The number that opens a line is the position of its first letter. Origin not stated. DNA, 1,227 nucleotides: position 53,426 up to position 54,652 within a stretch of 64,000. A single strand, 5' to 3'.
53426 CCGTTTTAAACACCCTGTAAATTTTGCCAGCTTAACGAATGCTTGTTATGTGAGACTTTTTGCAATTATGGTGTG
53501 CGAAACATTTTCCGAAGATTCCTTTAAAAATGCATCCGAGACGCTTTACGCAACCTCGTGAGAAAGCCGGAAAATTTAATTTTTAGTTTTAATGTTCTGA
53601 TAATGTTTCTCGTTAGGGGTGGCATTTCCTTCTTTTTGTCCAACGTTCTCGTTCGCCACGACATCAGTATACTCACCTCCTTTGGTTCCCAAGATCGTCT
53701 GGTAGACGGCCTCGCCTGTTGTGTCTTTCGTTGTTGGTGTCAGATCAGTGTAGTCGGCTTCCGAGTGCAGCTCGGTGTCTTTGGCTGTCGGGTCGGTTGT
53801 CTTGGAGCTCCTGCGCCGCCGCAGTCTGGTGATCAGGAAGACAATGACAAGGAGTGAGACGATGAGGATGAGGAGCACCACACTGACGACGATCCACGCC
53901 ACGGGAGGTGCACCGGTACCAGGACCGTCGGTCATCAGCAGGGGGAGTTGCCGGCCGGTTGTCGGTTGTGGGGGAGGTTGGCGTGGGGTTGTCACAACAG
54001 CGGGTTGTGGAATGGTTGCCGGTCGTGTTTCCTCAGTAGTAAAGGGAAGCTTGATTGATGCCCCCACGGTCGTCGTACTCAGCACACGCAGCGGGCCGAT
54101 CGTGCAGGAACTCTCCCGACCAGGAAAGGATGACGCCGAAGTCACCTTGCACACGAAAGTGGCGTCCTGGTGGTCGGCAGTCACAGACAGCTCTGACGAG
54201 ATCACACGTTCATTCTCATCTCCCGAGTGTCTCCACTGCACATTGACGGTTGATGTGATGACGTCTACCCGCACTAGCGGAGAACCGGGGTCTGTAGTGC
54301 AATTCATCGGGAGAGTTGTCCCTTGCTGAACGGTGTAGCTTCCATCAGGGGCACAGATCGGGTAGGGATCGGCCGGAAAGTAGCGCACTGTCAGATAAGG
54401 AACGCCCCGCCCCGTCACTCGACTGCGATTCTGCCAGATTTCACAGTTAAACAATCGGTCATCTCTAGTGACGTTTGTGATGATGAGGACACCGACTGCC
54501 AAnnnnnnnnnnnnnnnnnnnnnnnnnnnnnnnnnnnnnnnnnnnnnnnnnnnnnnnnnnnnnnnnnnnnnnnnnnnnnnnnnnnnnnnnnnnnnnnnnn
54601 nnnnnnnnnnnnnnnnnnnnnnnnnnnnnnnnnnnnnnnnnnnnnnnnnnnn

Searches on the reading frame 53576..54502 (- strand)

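Call 63: search_protein_families(library=pfam, proteins=[window:53576-54502:-], max_evalue=0.01)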
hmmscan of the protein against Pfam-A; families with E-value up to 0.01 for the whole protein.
window:53576-54502:- (308 aa): 4 families
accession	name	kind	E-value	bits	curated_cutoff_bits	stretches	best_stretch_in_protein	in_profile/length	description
PF15102.11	TMEM154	-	0.0016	18.7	30.3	1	204-252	65-114/153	TMEM154 protein family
PF02009.21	RIFIN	-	0.0064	16.9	32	1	204-234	286-316/327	Rifin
PF19167.5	DUF5849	-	0.0065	16.7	26.9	0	202-260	1-45/200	Family of unknown function (DUF5849)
PF14575.11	EphA2_TM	-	0.0093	17.1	28.9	0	204-245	1-42/74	Ephrin type-A receptor 2 transmembrane domain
